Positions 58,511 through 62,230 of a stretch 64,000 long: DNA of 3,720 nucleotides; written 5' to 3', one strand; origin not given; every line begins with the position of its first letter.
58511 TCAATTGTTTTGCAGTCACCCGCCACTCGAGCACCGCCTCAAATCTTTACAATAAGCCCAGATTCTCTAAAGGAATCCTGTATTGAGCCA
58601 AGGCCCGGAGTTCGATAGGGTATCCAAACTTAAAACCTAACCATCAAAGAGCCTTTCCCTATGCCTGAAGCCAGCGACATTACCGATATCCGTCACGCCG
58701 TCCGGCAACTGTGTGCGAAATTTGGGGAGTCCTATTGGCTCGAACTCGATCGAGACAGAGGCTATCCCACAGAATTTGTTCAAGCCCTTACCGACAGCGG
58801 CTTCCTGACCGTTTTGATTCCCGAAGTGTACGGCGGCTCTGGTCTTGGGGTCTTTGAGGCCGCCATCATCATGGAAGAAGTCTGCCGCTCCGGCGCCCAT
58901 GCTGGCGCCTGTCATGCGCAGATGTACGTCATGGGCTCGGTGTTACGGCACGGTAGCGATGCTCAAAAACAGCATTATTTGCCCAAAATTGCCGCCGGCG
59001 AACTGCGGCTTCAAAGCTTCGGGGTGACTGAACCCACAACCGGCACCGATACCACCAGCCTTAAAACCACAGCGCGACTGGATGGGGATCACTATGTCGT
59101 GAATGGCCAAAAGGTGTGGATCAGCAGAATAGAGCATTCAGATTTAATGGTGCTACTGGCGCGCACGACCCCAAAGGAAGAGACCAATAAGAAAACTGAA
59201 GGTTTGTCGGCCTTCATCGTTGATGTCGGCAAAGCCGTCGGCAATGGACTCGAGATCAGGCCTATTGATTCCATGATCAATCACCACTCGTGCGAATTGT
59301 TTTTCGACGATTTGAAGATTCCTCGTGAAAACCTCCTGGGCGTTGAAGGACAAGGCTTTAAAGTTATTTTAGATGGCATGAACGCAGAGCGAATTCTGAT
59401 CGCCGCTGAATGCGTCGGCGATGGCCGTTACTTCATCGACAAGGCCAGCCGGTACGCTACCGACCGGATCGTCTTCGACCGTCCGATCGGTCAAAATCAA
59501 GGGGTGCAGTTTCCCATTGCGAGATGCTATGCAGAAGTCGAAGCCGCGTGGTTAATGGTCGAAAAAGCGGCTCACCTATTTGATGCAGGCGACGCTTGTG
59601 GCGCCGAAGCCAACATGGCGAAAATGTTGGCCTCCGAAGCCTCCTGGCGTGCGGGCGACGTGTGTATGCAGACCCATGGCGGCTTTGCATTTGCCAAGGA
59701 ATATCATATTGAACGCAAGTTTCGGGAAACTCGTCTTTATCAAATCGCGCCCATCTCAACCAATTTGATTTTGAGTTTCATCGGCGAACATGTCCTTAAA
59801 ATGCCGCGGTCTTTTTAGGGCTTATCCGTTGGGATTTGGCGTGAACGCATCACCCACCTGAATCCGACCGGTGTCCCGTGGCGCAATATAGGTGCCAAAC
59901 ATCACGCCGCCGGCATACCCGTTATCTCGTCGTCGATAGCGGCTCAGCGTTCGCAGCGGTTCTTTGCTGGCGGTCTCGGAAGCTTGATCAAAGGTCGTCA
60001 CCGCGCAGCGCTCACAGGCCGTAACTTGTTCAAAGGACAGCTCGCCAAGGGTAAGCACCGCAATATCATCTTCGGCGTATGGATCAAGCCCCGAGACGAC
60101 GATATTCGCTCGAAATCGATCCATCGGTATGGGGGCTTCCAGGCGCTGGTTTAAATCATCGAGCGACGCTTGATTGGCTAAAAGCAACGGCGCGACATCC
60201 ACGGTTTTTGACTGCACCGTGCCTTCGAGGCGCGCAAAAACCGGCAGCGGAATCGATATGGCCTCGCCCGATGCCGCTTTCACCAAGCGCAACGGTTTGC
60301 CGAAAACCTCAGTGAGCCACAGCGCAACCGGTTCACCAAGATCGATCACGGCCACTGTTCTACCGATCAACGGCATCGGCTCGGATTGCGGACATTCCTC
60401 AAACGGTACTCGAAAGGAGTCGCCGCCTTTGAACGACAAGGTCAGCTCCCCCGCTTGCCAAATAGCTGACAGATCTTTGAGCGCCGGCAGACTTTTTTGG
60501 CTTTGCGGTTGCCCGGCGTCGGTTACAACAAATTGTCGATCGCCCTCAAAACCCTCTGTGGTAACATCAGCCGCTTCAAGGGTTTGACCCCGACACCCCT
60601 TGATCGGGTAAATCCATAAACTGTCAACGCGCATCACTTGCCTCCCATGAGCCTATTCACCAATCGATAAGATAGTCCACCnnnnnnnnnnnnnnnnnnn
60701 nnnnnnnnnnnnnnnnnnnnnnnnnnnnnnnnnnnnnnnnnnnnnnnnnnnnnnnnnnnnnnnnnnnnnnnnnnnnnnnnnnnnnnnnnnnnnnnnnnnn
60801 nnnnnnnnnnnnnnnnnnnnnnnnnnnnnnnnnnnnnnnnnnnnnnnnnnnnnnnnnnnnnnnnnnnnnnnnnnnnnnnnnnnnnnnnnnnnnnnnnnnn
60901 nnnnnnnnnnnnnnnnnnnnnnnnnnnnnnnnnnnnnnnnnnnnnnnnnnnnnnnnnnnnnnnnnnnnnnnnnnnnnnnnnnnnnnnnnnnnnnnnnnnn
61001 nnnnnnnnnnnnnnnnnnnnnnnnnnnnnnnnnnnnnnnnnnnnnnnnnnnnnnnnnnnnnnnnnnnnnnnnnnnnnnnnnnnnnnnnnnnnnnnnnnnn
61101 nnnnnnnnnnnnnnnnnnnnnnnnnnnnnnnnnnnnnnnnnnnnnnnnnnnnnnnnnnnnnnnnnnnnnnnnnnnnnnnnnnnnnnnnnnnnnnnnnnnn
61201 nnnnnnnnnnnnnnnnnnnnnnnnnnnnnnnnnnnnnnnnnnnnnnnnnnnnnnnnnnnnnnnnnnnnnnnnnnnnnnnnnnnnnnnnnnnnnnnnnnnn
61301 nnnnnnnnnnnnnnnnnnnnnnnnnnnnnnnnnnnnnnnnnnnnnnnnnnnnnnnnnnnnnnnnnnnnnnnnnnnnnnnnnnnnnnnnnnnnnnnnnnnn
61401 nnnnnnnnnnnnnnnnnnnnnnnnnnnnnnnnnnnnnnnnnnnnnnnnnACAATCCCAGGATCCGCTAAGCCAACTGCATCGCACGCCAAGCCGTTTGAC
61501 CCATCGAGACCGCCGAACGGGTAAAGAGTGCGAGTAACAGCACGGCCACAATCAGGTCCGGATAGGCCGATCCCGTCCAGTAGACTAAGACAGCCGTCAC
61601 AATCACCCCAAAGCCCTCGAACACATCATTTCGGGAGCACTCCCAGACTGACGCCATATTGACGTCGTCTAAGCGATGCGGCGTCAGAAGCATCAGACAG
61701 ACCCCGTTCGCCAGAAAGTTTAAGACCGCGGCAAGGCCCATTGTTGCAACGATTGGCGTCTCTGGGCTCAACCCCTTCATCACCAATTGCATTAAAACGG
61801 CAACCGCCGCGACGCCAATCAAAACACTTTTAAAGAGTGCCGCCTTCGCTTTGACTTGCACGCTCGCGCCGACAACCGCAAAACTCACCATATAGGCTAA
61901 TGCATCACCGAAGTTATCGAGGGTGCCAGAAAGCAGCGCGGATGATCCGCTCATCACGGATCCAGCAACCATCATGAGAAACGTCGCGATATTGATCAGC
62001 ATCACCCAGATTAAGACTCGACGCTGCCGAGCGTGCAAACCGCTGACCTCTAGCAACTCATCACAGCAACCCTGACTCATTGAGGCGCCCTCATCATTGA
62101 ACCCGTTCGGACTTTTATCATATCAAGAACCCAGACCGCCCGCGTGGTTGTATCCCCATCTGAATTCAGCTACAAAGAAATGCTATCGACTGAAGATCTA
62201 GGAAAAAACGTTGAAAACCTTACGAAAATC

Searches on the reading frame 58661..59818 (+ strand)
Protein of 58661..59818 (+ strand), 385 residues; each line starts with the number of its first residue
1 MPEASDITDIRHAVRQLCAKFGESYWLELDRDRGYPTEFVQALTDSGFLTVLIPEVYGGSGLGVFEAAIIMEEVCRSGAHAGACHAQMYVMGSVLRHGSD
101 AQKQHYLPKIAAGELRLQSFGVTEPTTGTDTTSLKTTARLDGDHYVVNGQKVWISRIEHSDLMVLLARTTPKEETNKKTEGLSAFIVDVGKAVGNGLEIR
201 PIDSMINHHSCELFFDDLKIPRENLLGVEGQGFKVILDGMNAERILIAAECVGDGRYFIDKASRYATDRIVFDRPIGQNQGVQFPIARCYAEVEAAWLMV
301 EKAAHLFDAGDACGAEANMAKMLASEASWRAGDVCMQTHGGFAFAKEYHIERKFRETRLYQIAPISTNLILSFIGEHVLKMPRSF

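Call 21: search_protein_families(library=pfam, proteins=[window:58661-59818:+], max_evalue=0.00001)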
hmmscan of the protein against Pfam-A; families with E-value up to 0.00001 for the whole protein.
window:58661-59818:+ (385 aa): 4 families
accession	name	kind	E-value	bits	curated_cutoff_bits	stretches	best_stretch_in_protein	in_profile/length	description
PF00441.29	Acyl-CoA_dh_1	-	2.1e-36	125.8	22.4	1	230-376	1-147/150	Acyl-CoA dehydrogenase, C-terminal domain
PF02771.21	Acyl-CoA_dh_N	-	6.8e-25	88.1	22.9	1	8-114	5-113/113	Acyl-CoA dehydrogenase, N-terminal domain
PF02770.24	Acyl-CoA_dh_M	-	1.2e-20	73.9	33.3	1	119-217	1-96/97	Acyl-CoA dehydrogenase, middle domain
PF08028.16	Acyl-CoA_dh_2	-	3.2e-15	57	22.7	1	246-359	2-125/134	Acyl-CoA dehydrogenase, C-terminal domain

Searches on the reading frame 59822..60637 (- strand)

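Call 21: search_protein_families(library=pfam, proteins=[window:59822-60637:-], max_evalue=0.00001)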
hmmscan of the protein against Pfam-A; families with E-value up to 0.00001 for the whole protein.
window:59822-60637:- (271 aa): 2 families
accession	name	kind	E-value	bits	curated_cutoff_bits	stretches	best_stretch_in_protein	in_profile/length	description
PF03473.23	MOSC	-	9.3e-22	77.7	22.7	1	147-265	8-119/120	MOSC domain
PF03476.21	MOSC_N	-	1.1e-18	67.6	25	1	1-115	1-119/119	MOSC N-terminal beta barrel domain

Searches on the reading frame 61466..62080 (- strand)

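Call 21: search_protein_families(library=pfam, proteins=[window:61466-62080:-], max_evalue=0.00001)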
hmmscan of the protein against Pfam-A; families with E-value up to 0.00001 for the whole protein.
window:61466-62080:- (204 aa): 1 family
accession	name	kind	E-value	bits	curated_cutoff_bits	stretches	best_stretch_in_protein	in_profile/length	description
PF01545.26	Cation_efflux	-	1.3e-09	38.6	26.6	1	24-193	2-189/198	Cation efflux family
